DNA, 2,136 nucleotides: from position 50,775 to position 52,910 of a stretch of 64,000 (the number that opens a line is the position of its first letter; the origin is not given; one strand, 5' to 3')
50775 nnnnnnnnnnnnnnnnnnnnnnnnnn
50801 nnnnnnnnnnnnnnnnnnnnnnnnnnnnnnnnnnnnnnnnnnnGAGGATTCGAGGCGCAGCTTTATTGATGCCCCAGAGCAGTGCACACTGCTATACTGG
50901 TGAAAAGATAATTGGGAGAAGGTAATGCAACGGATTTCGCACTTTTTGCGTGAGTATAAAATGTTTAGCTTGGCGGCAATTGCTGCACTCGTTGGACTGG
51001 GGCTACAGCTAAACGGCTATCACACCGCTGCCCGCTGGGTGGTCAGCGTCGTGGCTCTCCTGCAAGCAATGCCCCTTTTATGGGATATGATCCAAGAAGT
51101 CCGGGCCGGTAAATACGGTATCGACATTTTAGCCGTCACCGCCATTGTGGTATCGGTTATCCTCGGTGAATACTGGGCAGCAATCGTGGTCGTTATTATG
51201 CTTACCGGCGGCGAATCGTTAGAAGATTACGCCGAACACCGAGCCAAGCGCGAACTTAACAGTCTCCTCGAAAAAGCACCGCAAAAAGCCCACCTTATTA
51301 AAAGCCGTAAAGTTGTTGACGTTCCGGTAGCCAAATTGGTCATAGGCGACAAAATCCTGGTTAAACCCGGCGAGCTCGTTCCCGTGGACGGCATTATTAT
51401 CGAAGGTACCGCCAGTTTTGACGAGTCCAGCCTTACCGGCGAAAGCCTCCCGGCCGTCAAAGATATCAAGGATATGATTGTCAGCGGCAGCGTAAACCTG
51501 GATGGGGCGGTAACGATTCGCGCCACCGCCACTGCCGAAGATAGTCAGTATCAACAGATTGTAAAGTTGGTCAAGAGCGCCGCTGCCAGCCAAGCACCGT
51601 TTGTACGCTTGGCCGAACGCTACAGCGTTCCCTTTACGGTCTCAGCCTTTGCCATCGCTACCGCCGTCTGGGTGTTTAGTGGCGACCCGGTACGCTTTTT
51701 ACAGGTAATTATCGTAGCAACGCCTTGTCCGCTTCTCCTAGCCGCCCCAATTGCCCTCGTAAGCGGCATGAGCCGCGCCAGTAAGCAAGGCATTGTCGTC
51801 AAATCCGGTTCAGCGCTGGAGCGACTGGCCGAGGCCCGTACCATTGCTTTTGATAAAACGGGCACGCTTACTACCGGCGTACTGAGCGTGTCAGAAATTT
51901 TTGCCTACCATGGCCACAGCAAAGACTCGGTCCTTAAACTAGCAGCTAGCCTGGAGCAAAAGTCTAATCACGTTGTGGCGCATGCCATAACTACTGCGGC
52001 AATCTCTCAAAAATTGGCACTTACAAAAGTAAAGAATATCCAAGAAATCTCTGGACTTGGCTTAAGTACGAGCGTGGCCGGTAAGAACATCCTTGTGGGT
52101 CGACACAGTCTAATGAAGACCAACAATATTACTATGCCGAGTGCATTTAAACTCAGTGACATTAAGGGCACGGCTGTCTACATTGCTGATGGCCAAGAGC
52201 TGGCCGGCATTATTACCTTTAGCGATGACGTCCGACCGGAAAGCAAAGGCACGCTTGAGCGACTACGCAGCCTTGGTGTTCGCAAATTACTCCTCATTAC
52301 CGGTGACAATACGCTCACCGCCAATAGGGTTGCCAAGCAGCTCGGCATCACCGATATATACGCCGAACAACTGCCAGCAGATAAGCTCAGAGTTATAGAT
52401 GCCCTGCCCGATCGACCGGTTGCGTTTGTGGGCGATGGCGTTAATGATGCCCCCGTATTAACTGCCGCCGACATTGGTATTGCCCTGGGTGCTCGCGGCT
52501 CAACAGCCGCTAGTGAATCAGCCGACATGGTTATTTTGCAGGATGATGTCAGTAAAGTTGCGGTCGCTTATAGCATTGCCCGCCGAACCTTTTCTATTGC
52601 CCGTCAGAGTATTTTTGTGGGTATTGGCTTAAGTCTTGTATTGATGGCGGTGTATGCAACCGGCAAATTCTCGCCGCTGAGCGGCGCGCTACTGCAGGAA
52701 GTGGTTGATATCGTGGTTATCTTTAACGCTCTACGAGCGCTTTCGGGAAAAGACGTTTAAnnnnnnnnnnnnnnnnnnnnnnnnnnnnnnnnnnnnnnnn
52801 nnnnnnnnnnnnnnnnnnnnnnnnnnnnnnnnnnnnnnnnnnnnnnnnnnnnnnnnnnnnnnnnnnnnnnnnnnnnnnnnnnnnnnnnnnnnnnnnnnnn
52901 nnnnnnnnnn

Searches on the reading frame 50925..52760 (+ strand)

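Call 63: search_protein_families(library=pfam, proteins=[window:50925-52760:+], max_evalue=0.001)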
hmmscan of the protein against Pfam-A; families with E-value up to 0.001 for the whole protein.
window:50925-52760:+ (611 aa): 2 families
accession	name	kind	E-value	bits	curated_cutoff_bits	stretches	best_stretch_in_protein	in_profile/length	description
PF00122.25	E1-E2_ATPase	-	2.4e-50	171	28.1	1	118-288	3-181/181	E1-E2 ATPase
PF00702.32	Hydrolase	-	5.1e-29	102.5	26.4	1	305-516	2-191/191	haloacid dehalogenase-like hydrolase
